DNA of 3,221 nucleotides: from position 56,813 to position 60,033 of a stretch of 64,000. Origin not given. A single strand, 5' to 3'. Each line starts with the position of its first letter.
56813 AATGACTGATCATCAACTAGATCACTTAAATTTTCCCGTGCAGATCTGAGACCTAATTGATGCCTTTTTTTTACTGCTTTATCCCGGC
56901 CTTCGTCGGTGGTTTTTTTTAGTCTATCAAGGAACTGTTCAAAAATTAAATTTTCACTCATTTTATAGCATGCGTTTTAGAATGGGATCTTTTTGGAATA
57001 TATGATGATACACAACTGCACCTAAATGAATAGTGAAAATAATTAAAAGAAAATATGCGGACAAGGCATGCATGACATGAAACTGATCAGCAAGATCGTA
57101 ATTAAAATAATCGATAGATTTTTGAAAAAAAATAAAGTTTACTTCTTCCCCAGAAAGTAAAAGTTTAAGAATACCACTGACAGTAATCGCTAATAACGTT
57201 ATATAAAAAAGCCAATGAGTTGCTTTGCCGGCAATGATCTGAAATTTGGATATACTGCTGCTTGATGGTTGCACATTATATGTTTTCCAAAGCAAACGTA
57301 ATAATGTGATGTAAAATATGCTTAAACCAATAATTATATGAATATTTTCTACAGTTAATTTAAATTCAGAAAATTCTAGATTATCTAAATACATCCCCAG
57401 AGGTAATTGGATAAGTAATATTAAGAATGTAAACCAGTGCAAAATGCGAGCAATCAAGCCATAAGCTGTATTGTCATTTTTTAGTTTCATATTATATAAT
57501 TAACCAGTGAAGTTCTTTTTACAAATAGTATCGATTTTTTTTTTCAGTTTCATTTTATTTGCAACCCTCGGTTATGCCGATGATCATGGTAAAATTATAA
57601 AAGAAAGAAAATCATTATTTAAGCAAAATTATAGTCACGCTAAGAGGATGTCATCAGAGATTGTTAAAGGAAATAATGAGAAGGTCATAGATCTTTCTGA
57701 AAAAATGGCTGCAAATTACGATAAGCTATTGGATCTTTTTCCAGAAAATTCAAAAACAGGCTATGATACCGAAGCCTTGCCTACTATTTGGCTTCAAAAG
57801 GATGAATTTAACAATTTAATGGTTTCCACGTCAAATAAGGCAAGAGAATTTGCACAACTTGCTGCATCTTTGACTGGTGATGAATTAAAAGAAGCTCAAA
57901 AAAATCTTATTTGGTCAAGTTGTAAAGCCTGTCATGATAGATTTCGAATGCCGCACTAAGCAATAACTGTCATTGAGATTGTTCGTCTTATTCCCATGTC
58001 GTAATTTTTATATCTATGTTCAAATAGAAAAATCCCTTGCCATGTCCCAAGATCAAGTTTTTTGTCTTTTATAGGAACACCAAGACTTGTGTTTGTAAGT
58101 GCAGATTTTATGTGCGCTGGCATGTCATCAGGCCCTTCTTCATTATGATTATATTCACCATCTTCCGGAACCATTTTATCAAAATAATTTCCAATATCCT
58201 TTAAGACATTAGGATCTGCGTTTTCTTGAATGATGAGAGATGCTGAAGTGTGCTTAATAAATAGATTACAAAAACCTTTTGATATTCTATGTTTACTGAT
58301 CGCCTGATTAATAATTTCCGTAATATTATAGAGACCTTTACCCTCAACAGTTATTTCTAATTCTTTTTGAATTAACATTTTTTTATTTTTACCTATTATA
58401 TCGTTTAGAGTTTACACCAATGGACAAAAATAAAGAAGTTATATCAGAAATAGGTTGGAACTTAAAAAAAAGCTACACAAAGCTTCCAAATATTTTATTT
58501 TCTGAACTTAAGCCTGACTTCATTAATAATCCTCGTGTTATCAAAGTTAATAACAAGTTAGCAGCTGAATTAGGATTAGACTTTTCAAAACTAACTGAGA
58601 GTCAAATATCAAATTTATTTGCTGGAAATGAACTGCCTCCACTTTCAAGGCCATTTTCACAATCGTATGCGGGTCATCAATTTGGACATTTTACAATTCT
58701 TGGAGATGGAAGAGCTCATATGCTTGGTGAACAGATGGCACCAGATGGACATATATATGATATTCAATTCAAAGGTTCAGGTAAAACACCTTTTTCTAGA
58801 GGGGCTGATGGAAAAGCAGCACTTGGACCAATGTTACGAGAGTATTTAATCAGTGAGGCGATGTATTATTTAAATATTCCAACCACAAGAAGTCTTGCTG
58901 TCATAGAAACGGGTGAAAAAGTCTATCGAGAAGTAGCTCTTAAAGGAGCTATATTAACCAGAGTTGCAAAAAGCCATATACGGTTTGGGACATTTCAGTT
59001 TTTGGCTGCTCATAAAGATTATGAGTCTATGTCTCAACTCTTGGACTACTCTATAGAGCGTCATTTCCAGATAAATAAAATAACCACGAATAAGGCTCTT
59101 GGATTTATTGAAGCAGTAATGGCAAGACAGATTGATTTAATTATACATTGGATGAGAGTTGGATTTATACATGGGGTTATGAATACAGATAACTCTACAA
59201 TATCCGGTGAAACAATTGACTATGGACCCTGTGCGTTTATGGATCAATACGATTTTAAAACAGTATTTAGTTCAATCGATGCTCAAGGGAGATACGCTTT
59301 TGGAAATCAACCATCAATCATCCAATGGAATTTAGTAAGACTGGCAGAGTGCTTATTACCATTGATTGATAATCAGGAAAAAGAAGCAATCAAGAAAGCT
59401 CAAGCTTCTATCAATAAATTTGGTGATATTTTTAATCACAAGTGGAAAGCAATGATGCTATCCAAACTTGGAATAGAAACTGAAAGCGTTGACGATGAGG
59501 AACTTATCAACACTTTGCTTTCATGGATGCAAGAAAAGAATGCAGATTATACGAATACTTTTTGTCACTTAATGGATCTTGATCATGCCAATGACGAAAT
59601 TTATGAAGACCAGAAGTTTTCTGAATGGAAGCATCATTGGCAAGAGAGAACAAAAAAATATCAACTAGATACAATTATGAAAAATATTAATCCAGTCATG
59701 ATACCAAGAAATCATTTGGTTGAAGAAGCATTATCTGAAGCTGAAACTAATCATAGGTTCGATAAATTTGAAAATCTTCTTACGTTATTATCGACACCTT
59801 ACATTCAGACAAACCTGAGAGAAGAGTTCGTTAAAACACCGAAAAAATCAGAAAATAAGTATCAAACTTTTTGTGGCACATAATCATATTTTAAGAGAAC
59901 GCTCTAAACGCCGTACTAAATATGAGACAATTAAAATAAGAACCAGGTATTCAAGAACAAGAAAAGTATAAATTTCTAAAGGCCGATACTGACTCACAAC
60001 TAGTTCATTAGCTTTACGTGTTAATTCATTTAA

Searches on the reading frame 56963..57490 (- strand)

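Call 27: search_protein_families(library=pfam, proteins=[window:56963-57490:-], max_evalue=0.00001)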
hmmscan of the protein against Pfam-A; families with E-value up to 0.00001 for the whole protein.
window:56963-57490:- (175 aa): 1 family
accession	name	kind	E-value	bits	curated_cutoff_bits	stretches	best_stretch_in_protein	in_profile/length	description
PF01292.26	Ni_hydr_CYTB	-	2.5e-24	86.4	30.1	1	10-175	2-177/179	Prokaryotic cytochrome b561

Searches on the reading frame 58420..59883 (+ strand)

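Call 27: search_protein_families(library=pfam, proteins=[window:58420-59883:+], max_evalue=0.00001)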
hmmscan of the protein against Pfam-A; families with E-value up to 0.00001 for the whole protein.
window:58420-59883:+ (487 aa): 1 family
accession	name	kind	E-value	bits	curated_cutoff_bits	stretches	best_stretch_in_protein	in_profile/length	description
PF02696.19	SelO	-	2e-113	380.1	22.8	1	17-455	9-463/466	Protein adenylyltransferase SelO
